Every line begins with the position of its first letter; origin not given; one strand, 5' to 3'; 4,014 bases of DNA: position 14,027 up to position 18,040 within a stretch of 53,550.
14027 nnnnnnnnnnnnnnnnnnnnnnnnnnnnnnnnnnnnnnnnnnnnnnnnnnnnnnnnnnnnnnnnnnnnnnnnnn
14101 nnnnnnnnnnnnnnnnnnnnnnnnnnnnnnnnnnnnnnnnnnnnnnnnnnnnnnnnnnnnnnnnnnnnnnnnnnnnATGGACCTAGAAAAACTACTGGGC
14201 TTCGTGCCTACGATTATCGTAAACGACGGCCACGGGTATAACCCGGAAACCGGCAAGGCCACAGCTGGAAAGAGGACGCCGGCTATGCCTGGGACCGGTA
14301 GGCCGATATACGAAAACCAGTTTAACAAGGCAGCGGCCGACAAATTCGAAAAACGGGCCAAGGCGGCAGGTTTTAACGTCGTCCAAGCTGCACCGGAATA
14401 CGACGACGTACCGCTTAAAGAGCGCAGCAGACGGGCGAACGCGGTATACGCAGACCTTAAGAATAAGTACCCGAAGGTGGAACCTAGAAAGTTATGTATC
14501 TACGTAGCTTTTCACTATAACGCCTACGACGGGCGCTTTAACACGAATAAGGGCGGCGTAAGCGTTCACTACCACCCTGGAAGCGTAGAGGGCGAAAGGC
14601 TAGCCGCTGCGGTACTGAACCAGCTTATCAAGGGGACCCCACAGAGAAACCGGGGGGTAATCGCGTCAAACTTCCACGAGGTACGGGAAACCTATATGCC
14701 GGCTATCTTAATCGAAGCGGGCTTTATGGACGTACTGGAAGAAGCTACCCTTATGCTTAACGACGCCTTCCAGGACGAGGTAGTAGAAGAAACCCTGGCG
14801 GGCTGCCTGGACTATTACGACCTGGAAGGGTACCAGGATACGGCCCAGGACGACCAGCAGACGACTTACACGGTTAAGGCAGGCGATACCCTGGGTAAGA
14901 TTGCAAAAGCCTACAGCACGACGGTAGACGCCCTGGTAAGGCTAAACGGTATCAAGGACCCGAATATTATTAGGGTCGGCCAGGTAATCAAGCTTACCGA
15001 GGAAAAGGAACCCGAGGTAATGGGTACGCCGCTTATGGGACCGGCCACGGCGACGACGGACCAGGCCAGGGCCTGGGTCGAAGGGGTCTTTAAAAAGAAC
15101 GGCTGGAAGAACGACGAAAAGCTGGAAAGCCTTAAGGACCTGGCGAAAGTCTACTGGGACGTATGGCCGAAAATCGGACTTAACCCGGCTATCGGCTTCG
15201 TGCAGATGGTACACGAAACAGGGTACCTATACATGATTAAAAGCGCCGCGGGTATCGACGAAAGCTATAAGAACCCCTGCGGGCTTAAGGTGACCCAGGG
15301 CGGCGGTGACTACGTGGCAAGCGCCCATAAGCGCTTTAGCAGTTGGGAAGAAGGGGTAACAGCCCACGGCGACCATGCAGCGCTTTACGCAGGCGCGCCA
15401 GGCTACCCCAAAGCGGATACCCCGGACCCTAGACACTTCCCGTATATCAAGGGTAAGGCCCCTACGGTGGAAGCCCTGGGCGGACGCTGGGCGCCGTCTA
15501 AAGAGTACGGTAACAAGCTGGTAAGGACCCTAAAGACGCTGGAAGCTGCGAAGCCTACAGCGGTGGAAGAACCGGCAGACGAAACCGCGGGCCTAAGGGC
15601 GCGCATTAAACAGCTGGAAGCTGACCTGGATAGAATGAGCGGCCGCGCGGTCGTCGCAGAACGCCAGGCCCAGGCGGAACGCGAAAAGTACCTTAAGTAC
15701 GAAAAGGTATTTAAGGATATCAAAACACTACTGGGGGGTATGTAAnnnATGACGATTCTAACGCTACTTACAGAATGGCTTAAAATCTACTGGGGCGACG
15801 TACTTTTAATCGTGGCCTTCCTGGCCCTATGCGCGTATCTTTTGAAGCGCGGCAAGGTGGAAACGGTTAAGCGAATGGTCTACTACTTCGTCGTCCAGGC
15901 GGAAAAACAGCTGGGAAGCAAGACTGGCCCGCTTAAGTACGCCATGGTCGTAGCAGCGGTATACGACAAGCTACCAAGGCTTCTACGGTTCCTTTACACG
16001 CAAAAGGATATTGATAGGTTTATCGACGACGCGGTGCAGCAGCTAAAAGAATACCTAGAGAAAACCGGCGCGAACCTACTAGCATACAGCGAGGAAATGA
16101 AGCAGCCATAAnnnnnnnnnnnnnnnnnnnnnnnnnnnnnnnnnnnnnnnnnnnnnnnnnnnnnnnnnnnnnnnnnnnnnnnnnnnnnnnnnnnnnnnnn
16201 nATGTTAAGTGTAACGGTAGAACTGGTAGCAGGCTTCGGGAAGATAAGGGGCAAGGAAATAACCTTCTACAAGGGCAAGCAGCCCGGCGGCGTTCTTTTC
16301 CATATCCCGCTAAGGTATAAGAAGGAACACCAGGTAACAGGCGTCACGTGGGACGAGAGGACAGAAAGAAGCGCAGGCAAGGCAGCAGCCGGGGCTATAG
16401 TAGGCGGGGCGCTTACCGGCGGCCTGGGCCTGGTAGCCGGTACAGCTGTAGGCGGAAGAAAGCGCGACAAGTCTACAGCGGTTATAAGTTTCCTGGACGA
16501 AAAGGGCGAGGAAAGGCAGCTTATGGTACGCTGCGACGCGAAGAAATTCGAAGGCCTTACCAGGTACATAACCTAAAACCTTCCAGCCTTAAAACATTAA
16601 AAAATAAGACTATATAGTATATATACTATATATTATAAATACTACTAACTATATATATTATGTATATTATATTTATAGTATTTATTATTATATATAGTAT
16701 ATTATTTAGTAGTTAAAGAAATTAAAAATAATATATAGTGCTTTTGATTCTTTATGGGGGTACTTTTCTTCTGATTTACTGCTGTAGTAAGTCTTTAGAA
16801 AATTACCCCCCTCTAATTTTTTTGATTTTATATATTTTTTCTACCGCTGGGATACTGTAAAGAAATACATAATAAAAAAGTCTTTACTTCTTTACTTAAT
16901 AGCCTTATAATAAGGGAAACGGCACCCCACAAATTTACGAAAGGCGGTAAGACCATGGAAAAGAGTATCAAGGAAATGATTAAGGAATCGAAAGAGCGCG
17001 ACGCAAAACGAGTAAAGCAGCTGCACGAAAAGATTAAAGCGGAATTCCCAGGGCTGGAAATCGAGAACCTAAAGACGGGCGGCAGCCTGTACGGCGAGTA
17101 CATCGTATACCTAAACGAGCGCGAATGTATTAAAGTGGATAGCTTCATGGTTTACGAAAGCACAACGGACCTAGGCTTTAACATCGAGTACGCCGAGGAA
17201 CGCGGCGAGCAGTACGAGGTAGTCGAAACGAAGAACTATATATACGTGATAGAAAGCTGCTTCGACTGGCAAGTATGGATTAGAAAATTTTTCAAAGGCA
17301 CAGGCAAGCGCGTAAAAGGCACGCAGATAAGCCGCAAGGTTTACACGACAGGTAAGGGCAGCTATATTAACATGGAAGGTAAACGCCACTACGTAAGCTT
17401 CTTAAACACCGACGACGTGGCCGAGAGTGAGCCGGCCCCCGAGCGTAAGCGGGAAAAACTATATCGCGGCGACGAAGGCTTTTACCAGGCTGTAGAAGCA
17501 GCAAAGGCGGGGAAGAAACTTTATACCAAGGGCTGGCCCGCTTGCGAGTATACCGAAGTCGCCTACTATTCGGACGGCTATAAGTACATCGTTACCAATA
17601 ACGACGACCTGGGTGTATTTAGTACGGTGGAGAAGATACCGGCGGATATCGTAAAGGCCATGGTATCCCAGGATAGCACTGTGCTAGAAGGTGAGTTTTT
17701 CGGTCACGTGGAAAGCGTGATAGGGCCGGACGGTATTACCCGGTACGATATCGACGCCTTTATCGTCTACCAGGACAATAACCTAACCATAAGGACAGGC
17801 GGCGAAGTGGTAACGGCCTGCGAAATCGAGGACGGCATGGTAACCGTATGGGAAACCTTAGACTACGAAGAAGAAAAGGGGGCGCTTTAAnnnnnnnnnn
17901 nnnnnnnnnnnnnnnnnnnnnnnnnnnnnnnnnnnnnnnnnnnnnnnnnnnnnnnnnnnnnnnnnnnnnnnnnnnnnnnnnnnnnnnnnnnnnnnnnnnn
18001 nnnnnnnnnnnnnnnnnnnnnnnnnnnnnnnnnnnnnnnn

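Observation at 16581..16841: Two homologous ~270-bp AT-rich elements sit half a genome apart at the early/late module boundaries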

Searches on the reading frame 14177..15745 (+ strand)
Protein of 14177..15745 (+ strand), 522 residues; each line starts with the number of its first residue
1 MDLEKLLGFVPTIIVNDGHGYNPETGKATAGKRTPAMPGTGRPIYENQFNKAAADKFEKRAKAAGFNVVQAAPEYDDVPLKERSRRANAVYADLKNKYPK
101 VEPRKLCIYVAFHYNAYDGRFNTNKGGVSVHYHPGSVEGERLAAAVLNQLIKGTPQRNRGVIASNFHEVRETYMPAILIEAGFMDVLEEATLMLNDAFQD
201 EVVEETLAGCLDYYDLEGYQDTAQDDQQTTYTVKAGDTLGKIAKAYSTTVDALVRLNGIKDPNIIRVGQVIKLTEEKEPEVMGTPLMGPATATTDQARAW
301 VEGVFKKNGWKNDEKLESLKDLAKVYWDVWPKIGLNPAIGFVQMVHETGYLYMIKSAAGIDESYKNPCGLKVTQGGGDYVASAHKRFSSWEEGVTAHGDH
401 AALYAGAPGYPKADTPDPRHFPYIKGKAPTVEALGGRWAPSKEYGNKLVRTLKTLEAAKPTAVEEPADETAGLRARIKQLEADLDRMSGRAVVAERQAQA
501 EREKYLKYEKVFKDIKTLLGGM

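Call 12: search_protein_families(library=phrogs, proteins=[window:14177-15745:+])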
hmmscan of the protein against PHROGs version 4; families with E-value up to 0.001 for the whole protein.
window:14177-15745:+ (522 aa): 15 families
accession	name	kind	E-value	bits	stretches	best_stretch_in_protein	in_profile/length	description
phrog_435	-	lysis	1.6e-40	140.6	1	12-471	114-461/556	endolysin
phrog_8124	-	lysis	2.2e-30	106.8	1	326-457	39-180/205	endolysin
phrog_2742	-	lysis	1.4e-24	88.1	2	221-274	258-311/318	endolysin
phrog_4602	-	other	1.3e-13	52.3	1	221-279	27-85/220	transglycosylase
phrog_291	-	lysis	2e-11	44.3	1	225-277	426-478/509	endolysin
phrog_380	-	lysis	2.7e-11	44.1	1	223-278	178-239/309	endolysin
phrog_5182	-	lysis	9e-11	42.9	1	223-279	212-268/321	endolysin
phrog_7348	-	lysis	1.7e-10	39.5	1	221-281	2097-2157/2564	endolysin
phrog_9611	-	lysis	1.9e-08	35.2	1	208-276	163-226/246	endolysin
phrog_14642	-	lysis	2.8e-08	34.5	1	225-283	23-80/215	endolysin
phrog_1274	-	lysis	1.2e-07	32.5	1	220-268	15-63/70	lysM motif protein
phrog_20780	-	unknown function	5e-07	30.9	1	224-272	68-116/117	-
phrog_13545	-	unknown function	1.7e-05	25.3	1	226-277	270-321/323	-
phrog_1493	-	lysis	2.5e-05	24.6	1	227-324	187-259/394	endolysin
phrog_28394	-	unknown function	0.00012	22.4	1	230-276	68-114/303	-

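Call 13: search_protein_families(library=pfam, proteins=[window:14177-15745:+], max_evalue=0.01)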
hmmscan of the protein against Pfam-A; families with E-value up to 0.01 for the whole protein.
window:14177-15745:+ (522 aa): 3 families
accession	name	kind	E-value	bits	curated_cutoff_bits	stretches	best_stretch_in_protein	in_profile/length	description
PF01520.23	Amidase_3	-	9.6e-22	78.3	27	1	13-209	1-171/174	N-acetylmuramoyl-L-alanine amidase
PF01476.26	LysM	-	8.2e-17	61.3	20.9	1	231-273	1-42/43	LysM domain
PF01832.25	Glucosaminidase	-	3e-07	31.6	30.2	1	325-455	3-121/123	Mannosyl-glycoprotein endo-beta-N-acetylglucosaminidase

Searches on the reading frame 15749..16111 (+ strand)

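Call 12: search_protein_families(library=phrogs, proteins=[window:15749-16111:+])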
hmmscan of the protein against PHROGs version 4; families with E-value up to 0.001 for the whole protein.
window:15749-16111:+ (120 aa): 3 families
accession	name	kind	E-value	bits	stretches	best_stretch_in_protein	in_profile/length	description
phrog_15303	-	unknown function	1.9e-23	83.8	1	13-108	13-108/119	-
phrog_6918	-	lysis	2.9e-06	28.3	1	19-107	16-106/114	holin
phrog_36029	-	unknown function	0.00058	21.5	1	36-107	36-106/121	-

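Call 13: search_protein_families(library=pfam, proteins=[window:15749-16111:+], max_evalue=0.01)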
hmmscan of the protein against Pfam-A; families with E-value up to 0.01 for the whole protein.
window:15749-16111:+ (120 aa): 0 families

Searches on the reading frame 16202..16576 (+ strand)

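Call 12: search_protein_families(library=phrogs, proteins=[window:16202-16576:+])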
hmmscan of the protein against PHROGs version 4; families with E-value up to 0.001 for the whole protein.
window:16202-16576:+ (124 aa): 3 families
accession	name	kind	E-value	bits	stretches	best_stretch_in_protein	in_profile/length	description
phrog_37056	-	unknown function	1.3e-20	74.9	1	5-123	9-126/130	-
phrog_12025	-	unknown function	2.4e-07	31.9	1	29-118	31-117/193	-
phrog_20920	-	unknown function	7.3e-05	24.2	1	13-120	10-111/115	-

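Call 13: search_protein_families(library=pfam, proteins=[window:16202-16576:+], max_evalue=0.01)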
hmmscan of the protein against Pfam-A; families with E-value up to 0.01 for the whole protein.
window:16202-16576:+ (124 aa): 0 families

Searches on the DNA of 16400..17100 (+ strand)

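Call 7: search_dna_similar(query=window:16400-17100:+, collection=phages, mode=distant)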
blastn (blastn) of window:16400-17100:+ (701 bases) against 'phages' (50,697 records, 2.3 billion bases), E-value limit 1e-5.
No match.

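Call 97: search_rna_families(source=window, start=16500, end=17000, threshold=evalue, max_evalue=1)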
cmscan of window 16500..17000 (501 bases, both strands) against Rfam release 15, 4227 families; matches with E-value up to 1: 1.
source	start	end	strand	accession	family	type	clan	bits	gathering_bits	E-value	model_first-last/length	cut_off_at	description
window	16756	16810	+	RF03760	mir-2041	Gene; miRNA;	-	21.2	70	0.16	6-63/68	no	mir-2041 microRNA precursor family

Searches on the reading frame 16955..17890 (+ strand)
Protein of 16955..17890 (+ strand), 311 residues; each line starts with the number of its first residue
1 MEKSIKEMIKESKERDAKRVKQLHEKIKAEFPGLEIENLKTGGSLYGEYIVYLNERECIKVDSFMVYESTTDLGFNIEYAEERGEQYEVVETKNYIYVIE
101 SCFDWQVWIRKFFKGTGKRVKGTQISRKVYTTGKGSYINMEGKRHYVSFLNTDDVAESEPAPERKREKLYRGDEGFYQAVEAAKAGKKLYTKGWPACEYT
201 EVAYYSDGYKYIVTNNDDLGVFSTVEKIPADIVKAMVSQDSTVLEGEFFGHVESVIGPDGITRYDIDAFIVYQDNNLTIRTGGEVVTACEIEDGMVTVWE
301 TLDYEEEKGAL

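Call 12: search_protein_families(library=phrogs, proteins=[window:16955-17890:+])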
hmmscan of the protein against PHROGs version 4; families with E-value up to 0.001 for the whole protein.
window:16955-17890:+ (311 aa): 0 families

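Call 13: search_protein_families(library=pfam, proteins=[window:16955-17890:+], max_evalue=0.01)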
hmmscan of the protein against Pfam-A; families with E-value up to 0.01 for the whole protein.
window:16955-17890:+ (311 aa): 1 family
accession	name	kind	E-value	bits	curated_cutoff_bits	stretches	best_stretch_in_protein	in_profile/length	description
PF11195.14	Tad2-like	-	0.0068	17.4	25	0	176-223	3-56/73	Thoeris anti-defense 2-like domain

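Call 35: search_solved_structures(query=window:16955-17890:+, max_evalue=10)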
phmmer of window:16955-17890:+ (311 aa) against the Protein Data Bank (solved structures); distinct sequences matched with E-value up to 10: 0.

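Call 88: search_protein_families(library=ncbifam, proteins=[window:16955-17890:+], max_evalue=0.01)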
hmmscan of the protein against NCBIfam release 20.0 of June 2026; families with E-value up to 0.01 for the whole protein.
window:16955-17890:+ (311 aa): 0 families
